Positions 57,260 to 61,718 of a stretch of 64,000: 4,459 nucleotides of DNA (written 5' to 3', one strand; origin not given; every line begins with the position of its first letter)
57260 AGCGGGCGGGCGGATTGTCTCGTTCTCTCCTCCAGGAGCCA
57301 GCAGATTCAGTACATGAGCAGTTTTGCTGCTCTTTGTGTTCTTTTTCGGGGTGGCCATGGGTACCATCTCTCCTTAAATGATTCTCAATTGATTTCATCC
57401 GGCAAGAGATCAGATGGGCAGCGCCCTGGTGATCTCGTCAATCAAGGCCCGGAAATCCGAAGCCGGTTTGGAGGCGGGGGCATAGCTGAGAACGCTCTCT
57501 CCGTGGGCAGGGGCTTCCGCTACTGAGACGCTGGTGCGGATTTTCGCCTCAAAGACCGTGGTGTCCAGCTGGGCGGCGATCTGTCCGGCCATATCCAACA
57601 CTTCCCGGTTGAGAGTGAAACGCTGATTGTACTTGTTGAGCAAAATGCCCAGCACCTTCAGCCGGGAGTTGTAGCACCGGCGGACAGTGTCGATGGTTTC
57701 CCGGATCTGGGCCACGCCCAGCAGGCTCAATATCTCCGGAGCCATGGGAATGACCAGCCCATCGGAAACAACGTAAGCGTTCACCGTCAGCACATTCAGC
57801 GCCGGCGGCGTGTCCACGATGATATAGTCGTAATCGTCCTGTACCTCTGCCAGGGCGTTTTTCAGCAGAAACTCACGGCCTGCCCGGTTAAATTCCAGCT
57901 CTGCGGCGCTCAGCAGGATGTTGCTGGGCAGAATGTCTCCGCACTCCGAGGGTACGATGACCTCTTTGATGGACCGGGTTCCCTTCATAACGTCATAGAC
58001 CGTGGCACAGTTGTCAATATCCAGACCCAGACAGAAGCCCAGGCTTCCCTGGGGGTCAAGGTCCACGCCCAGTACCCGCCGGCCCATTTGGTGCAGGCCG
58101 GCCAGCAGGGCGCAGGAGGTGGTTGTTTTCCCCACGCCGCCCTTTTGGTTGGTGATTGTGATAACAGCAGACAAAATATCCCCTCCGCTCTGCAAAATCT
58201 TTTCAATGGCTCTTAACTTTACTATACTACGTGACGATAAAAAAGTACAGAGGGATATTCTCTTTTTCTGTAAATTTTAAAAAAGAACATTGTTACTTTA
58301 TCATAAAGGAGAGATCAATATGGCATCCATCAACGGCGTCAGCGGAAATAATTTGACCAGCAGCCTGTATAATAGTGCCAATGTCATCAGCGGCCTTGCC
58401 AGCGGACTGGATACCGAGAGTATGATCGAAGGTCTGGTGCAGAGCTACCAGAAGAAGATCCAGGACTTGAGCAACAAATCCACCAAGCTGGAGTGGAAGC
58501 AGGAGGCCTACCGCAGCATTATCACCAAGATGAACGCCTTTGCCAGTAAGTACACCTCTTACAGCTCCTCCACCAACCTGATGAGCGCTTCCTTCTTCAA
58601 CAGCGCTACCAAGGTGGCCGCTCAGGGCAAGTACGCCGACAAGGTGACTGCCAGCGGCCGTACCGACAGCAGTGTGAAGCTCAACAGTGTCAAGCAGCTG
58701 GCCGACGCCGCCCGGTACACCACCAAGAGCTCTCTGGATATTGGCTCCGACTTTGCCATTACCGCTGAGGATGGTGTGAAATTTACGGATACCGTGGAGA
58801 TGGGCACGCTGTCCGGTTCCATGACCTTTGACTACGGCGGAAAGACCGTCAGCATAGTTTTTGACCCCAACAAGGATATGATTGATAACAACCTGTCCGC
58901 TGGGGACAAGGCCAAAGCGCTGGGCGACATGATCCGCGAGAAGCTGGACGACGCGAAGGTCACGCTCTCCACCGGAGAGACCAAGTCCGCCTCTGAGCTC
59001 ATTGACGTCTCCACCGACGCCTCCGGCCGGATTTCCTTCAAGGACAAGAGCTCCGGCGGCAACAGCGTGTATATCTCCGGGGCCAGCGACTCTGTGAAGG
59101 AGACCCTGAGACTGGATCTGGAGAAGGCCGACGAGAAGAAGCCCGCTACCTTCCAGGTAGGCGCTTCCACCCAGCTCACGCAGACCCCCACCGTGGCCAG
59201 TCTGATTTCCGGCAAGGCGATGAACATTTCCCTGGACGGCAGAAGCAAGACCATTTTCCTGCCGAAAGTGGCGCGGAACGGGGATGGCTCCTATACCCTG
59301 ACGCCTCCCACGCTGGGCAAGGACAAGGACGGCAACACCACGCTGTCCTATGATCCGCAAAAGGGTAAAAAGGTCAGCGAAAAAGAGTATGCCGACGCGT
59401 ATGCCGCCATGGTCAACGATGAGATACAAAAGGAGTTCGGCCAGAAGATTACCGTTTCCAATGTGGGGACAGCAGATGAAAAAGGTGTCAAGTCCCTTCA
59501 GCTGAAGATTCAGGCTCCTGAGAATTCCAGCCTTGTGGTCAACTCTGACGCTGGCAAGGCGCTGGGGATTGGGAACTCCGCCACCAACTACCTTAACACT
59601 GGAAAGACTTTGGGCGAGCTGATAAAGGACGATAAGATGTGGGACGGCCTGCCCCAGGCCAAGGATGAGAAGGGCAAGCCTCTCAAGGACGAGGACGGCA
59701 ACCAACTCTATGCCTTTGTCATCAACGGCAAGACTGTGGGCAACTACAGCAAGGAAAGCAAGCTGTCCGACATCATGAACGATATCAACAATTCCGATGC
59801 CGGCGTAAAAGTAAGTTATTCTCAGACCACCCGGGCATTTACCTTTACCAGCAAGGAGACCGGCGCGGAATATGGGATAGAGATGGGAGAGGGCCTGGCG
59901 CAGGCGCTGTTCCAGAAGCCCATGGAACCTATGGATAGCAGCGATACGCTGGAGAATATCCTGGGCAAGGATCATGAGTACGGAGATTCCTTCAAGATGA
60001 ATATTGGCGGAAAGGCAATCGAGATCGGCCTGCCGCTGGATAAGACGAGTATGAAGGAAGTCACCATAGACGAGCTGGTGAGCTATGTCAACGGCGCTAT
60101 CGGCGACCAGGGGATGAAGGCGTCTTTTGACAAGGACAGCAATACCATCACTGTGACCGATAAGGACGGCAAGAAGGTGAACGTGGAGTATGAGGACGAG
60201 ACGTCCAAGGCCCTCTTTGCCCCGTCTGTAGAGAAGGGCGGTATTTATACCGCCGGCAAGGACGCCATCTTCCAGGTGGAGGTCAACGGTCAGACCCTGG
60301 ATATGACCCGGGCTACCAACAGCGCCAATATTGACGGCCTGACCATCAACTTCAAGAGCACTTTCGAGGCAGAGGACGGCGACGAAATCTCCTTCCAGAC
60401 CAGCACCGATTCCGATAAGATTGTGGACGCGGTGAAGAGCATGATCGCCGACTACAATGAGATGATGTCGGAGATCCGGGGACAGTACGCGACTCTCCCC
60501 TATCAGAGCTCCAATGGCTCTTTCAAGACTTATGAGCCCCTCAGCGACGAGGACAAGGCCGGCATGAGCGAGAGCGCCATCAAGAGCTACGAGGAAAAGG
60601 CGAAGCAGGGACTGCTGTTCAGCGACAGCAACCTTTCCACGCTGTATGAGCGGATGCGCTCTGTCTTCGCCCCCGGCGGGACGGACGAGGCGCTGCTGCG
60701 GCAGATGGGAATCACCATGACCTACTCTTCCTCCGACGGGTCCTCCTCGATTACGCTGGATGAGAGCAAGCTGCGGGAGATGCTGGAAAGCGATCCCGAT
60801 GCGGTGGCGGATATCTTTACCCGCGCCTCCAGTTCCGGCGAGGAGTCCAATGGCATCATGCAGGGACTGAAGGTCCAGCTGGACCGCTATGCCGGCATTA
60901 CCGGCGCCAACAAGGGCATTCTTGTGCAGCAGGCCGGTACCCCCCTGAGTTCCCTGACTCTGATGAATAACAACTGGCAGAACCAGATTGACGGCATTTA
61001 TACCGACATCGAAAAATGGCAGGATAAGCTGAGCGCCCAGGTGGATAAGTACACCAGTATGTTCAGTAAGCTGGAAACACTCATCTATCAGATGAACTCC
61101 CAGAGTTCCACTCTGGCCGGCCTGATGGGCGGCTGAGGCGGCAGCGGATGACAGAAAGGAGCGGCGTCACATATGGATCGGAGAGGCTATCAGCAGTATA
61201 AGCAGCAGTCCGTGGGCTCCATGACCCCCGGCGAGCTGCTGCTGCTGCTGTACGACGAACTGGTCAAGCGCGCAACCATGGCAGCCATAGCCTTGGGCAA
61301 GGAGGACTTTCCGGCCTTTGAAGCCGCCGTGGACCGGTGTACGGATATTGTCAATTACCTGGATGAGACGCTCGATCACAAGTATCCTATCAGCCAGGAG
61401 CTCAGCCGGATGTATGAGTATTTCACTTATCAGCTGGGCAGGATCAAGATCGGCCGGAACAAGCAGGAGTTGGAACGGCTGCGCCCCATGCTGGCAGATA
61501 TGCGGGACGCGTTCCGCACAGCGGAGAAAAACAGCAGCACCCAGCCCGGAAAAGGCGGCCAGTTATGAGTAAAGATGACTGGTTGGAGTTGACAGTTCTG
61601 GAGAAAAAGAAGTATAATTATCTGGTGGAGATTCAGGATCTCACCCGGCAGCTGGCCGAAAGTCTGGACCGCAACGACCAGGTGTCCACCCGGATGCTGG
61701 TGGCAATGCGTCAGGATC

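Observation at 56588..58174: Orphan ParA-type ATPase co-transcribed with a basic-peptide/(EP)n/ComFB adaptor: candidate second-messenger-controlled positioning module for the flagellar or chemotaxis apparatus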

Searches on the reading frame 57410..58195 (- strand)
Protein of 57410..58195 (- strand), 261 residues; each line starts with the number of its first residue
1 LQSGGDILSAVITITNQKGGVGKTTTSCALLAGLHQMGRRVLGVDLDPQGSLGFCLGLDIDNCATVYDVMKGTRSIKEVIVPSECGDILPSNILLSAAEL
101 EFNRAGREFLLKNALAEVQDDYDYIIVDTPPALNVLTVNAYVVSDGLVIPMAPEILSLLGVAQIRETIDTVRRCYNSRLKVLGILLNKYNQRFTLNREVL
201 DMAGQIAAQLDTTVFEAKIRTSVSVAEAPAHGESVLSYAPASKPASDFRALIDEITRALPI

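Call 3: search_protein_families(library=pfam, proteins=[window:57410-58195:-], max_evalue=0.01)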
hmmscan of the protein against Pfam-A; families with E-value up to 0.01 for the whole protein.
window:57410-58195:- (261 aa): 9 families
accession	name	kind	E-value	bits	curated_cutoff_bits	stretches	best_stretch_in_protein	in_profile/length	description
PF13614.12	AAA_31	-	5.3e-51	173.5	27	1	10-181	2-177/177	AAA domain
PF01656.29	CbiA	-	1.8e-24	86.5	25.4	1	12-235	1-125/125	CobQ/CobB/MinD/ParA nucleotide binding domain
PF09140.17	MipZ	-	1.3e-11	44.8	20.7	1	11-167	2-145/262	ATPase MipZ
PF06564.18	CBP_BcsQ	-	2.5e-11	44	21.3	1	11-251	3-229/234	Cellulose biosynthesis protein BcsQ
PF10609.15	ParA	-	4e-11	43.2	27.1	1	10-255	4-245/246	NUBPL iron-transfer P-loop NTPase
PF00142.24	Fer4_NifH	-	1.7e-10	41.3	25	1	17-79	7-68/271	4Fe-4S iron sulfur cluster binding proteins, NifH/frxC family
PF02374.21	ArsA_ATPase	-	1.3e-08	34.9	24.3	1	17-56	8-47/305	Anion-transporting ATPase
PF03029.23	ATP_bind_1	-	0.0015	18.8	27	1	20-130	6-99/240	Conserved hypothetical ATP binding protein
PF07015.17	VirC1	-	0.0077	16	24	0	11-43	3-35/231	VirC1 protein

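Call 7: search_protein_families(library=ncbifam, proteins=[window:57410-58195:-], max_evalue=0.01)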
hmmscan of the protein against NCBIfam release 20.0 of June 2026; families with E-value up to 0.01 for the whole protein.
window:57410-58195:- (261 aa): 32 families (the best 25 are shown)
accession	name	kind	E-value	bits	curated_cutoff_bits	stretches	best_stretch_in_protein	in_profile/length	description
NF041546.1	ParA_partition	equivalog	1.3e-32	113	180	2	111-254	66-203/203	ParA family partition ATPase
TIGR03453.1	partition_RepA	equivalog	3.8e-27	95.1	348.45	1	10-191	105-309/387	plasmid partitioning protein RepA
TIGR01969.1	minD_arch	subfamily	9.1e-26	90.5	201.75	1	11-256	2-231/251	cell division ATPase MinD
TIGR03371.1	cellulose_yhjQ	equivalog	6.8e-23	81.4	157.85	1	10-251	2-237/246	cellulose biosynthesis protein BcsQ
NF010443.0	PRK13869.1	subfamily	5.7e-20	71.5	446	1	10-164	122-294/405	plasmid-partitioning protein RepA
TIGR01968.1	minD_bact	equivalog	3.7e-19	69.1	212.9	1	10-253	2-234/261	septum site-determining protein MinD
NF041283.1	PrgP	equivalog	1.1e-13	51.2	400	1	10-202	3-207/297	ParA superfamily DNA segregation protein PrgP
NF008079.0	PRK10818.1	equivalog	8e-12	45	508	1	10-236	3-228/270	septum site-determining protein MinD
NF010259.0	PRK13705.1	equivalog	9e-12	44.6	725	1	6-168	103-281/388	plasmid-partitioning protein SopA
NF009701.0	PRK13230.1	subfamily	9.5e-10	37.9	350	2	17-71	8-61/291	nitrogenase reductase-like protein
TIGR01287.1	nifH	equivalog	1.4e-09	37.7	394.35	1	17-71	7-60/275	nitrogenase iron protein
TIGR01007.1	eps_fam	subfamily_domain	1.2e-08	34.8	108.05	1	11-191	19-192/204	polysaccharide biosynthesis tyrosine autokinase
NF041136.1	MrpORP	equivalog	1.7e-08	34.2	450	1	10-255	6-248/365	iron-sulfur cluster carrier protein MrpORP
NF007350.0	PRK09841.1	equivalog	2.7e-08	32.4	1248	1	10-190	532-704/726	tyrosine-protein kinase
TIGR00345.1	GET3_arsA_TRC40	subfamily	4.2e-08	33.1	135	1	18-60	5-47/299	TRC40/GET3/ArsA family transport-energizing ATPase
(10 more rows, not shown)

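Call 17: search_solved_structures(query=window:57410-58174:-, max_evalue=1e-10, show_alignments=2)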
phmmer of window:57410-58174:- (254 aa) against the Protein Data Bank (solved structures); distinct sequences matched with E-value up to 1e-10: 14.
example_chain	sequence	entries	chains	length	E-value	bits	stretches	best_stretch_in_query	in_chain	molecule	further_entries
8ray_B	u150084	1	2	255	2.8e-45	158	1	3-248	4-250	ParA family protein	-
4pfs_A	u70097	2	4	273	2.9e-45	158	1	1-250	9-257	Cobyrinic Acid a,c-diamide synthase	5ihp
5if9_A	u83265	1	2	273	5e-45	157.2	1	3-250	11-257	Cobyrinic Acid a,c-diamide synthase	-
1wcv_1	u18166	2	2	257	1.1e-39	139.8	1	5-249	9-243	SEGREGATION PROTEIN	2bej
2bek_A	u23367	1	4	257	1.4e-38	136.1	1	5-249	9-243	SEGREGATION PROTEIN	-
6iub_A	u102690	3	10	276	5.8e-33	117.7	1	1-245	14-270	SpoOJ regulator (Soj)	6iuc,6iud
8jmj_A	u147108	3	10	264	6.5e-32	114.3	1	1-245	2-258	SpoOJ regulator (Soj)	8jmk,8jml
1ion_A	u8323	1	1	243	8.6e-18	68.1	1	1-250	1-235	PROBABLE CELL DIVISION INHIBITOR MIND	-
1g3q_A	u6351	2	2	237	8.1e-17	64.9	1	1-250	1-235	CELL DIVISION INHIBITOR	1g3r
3k9g_A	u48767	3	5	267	1.1e-16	64.4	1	4-148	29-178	PF-32 protein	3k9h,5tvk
7dut_A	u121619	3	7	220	1.2e-15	61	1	4-164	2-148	SOJ protein (Soj)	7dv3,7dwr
6non_A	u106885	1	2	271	3.9e-14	56.1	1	5-206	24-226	Cobyrinic acid ac-diamide synthase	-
6noo_A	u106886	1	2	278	4.1e-14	56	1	5-206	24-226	Maintenance of carboxysome positioning A protein, MCDA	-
6nop_B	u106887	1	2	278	5.5e-13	52.3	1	5-206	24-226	Cobyrinic acid ac-diamide synthase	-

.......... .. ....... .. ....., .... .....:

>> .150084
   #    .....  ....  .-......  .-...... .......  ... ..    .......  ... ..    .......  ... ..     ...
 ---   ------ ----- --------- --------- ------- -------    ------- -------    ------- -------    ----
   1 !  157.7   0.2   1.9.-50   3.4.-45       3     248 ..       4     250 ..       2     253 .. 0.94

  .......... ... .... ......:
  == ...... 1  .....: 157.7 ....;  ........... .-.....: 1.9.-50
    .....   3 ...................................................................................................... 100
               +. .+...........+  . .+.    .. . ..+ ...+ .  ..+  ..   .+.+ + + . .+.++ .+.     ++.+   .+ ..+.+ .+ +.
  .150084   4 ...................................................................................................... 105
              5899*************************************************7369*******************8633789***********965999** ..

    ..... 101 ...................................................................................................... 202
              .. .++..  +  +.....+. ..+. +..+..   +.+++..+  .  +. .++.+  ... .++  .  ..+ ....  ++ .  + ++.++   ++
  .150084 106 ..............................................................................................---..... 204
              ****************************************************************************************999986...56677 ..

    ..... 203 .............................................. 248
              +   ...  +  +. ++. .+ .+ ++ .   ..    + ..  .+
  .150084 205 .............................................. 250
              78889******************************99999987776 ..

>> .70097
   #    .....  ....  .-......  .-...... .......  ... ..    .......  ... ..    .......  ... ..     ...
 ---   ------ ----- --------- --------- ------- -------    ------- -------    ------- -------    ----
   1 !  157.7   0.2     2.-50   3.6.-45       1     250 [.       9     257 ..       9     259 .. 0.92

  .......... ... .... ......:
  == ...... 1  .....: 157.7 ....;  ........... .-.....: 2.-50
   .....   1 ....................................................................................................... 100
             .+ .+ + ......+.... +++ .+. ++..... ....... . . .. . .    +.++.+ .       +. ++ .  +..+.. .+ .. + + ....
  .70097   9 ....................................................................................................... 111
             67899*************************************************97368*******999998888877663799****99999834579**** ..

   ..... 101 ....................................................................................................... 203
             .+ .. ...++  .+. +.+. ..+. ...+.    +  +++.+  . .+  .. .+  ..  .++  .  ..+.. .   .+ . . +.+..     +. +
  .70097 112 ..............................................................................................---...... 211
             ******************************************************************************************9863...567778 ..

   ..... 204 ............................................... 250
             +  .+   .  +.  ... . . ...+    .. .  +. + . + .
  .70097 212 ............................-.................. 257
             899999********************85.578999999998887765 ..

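Call 24: find_homologous_proteins(query=window:57410-58174:-, max_evalue=1e-10)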
Query window:57410-58174:- (254 aa): 6730 proteins with E <= 1e-10 among 8000 candidates; the best 120 are listed.
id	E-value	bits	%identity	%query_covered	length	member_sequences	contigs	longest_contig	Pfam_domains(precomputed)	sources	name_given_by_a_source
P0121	1.4e-154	531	97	100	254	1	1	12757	PF00142.25,PF10609.16,PF01656.30,PF13614.13,PF09140.18,PF06564.19,PF02374.22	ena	-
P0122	1.4e-154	530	96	100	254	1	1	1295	PF00142.25,PF10609.16,PF01656.30,PF13614.13,PF09140.18,PF06564.19,PF02374.22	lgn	-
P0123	1.2e-153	527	96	100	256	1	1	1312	PF00142.25,PF10609.16,PF01656.30,PF13614.13,PF09140.18,PF06564.19,PF02374.22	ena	-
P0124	6.8e-152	522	94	100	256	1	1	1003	PF00142.25,PF10609.16,PF01656.30,PF13614.13,PF09140.18,PF06564.19,PF02374.22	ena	-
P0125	3.2e-150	516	94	100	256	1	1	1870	PF00142.25,PF10609.16,PF01656.30,PF13614.13,PF09140.18,PF06564.19,PF02374.22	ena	-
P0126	1.5e-147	507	93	99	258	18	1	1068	PF00142.25,PF10609.16,PF01656.30,PF13614.13,PF09140.18,PF06564.19,PF02374.22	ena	-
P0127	6.7e-147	505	93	98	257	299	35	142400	PF00142.25,PF10609.16,PF01656.30,PF13614.13,PF09140.18,PF06564.19,PF02374.22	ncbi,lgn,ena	-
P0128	9.9e-146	502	93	98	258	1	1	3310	PF00142.25,PF10609.16,PF01656.30,PF13614.13,PF09140.18,PF06564.19,PF02374.22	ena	-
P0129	1.6e-145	501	92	98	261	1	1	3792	PF00142.25,PF10609.16,PF01656.30,PF13614.13,PF09140.18,PF06564.19,PF02374.22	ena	-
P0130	2.2e-145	500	92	98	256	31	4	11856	PF00142.25,PF10609.16,PF01656.30,PF13614.13,PF09140.18,PF06564.19,PF02374.22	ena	-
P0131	3.5e-145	500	92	99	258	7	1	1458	PF00142.25,PF10609.16,PF01656.30,PF13614.13,PF09140.18,PF06564.19,PF02374.22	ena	-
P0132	4.5e-145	499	90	99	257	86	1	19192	PF00142.25,PF10609.16,PF01656.30,PF13614.13,PF09140.18,PF06564.19,PF02374.22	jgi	jgi:chromosome partitioning protein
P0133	2.5e-144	497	90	100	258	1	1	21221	PF00142.25,PF10609.16,PF01656.30,PF13614.13,PF09140.18,PF06564.19,PF02374.22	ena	-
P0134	2.6e-144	497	91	99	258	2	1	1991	PF00142.25,PF10609.16,PF01656.30,PF13614.13,PF09140.18,PF06564.19,PF02374.22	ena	-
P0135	1.2e-143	495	90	99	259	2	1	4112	PF00142.25,PF10609.16,PF01656.30,PF13614.13,PF09140.18,PF06564.19,PF02374.22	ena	-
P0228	3.9e-128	444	58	98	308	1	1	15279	PF00142.25,PF10609.16,PF01656.30,PF13614.13,PF09140.18,PF06564.19,PF02374.22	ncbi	-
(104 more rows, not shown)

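Call 58: find_encoding_contigs(protein=P0228, flank=8000, max_places=2)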
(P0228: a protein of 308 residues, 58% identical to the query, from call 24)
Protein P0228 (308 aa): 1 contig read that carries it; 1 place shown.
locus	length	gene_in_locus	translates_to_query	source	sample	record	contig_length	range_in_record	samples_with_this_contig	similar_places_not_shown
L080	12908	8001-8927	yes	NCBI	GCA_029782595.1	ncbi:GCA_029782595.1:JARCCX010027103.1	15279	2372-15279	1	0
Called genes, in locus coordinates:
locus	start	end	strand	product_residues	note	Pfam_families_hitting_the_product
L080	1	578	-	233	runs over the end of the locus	-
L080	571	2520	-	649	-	PF11104:PilM_2 (weak), PF06723:MreB_Mbl (weak), PF14450:FtsA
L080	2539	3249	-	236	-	PF02463:SMC_N (faint), PF00005:ABC_tran, PF13304:AAA_21 (faint)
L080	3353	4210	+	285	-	PF13529:Peptidase_C39_2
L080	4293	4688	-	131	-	-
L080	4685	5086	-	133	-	PF02561:FliS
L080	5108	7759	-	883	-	PF02465:FliD_N, PF07195:FliD_C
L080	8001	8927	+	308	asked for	PF00142:Fer4_NifH (weak), PF01656:CbiA, PF02374:ArsA_ATPase (weak), PF06564:CBP_BcsQ, PF09140:MipZ (weak), PF10609:ParA, PF13614:AAA_31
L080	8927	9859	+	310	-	PF10719:ComFB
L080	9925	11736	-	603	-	PF00496:SBP_bac_5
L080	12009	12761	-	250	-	PF14014:DUF4230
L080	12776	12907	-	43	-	?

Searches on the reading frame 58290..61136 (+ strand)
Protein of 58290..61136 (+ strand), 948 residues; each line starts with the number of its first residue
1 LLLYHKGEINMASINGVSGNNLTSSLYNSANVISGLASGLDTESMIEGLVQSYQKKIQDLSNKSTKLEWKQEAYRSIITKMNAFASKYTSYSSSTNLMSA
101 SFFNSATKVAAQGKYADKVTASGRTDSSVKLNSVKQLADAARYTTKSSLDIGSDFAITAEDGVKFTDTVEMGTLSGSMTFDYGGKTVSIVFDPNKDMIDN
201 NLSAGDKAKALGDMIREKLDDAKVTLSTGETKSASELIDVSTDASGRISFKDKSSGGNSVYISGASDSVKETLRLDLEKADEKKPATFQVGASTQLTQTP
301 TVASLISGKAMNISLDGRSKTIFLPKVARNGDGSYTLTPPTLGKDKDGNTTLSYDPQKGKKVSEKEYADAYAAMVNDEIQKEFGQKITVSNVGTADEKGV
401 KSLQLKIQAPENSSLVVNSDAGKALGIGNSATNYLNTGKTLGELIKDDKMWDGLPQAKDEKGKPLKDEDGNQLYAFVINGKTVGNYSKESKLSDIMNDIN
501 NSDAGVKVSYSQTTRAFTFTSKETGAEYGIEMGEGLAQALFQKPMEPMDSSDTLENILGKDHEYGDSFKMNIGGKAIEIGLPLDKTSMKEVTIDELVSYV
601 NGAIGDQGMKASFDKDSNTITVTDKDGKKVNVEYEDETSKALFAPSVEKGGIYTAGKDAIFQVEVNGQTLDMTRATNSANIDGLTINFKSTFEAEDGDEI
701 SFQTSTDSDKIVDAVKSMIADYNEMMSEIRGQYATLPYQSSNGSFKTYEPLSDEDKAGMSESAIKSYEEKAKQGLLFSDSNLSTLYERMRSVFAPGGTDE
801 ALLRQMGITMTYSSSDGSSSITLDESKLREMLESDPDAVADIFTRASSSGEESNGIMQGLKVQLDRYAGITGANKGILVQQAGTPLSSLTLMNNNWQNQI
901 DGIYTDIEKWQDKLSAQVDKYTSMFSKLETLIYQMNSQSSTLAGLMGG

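Call 3: search_protein_families(library=pfam, proteins=[window:58290-61136:+], max_evalue=0.01)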
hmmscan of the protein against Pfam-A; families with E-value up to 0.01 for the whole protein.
window:58290-61136:+ (948 aa): 4 families
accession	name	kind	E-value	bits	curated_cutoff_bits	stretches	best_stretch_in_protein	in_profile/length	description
PF07195.17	FliD_C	-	2.1e-34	119.5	25.4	1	656-937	1-236/236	Flagellar hook-associated protein 2 C-terminus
PF02465.23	FliD_N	-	2.4e-13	51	24.8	1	38-140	1-96/97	Flagellar hook-associated protein 2 N-terminus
PF07196.18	Flagellin_IN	-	0.0011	19.6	22.7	0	476-522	2-54/55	Flagellin hook IN motif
PF20944.2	StcE_b-sandwich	-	0.0099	16.3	27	0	391-437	5-56/75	Metalloprotease StcE, beta-sandwich domain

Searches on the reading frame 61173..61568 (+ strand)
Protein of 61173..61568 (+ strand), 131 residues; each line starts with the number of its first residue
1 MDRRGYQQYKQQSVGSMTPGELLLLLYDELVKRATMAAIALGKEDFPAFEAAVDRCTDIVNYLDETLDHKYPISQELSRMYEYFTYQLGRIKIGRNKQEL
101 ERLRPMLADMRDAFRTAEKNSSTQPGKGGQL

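Call 5: search_protein_families(library=pfam, proteins=[window:61173-61568:+], max_evalue=0.001)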
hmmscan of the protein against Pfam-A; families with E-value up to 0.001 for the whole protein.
window:61173-61568:+ (131 aa): 1 family
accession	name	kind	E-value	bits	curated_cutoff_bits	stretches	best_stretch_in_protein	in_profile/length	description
PF02561.19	FliS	-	1.6e-26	93.3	26.7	1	6-117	1-114/115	Flagellar protein FliS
